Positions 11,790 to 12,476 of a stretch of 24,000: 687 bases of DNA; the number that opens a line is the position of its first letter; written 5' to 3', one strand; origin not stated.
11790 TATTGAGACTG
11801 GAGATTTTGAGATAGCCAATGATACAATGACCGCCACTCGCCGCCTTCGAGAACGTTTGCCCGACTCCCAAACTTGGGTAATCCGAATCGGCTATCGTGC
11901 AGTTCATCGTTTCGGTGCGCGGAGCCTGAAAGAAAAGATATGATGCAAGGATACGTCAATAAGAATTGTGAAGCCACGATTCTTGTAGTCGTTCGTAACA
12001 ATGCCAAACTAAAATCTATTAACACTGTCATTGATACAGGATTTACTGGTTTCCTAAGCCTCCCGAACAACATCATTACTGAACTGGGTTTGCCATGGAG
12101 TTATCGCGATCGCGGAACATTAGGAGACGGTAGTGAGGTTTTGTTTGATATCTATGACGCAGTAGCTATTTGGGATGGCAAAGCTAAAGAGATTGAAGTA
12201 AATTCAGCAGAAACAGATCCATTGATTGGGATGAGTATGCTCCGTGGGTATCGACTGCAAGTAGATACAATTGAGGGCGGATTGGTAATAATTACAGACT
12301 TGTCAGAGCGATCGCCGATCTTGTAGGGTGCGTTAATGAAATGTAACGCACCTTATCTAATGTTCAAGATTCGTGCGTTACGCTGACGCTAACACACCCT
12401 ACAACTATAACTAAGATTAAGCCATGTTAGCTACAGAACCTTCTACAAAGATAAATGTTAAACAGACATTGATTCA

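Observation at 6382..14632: Dense REPIN-like array with its own RAYT, interleaved with two-gene modules like an integron cassette array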

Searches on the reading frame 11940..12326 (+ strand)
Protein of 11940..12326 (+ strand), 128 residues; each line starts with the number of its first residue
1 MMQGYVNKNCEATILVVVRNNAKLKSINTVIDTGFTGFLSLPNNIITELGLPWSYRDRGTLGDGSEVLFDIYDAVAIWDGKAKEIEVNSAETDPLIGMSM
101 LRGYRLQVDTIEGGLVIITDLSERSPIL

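Call 6: search_protein_families(library=pfam, proteins=[window:11940-12326:+], max_evalue=0.01)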
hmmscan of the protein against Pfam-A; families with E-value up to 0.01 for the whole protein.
window:11940-12326:+ (128 aa): 0 families

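Call 27: search_protein_families(library=ncbifam, proteins=[window:11940-12326:+], max_evalue=0.01)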
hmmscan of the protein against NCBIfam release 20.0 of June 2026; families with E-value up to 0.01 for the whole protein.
window:11940-12326:+ (128 aa): 1 family
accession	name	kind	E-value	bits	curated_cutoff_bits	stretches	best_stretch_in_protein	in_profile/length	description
TIGR03698.1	clan_AA_DTGF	subfamily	6.8e-18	65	57.35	1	16-114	4-106/107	clan AA aspartic protease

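Call 65: find_encoding_contigs(protein=window:11940-12326:+, flank=8000, max_places=10)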
Protein window:11940-12326:+ (128 aa): no gene with exactly this product is on record in the collection.
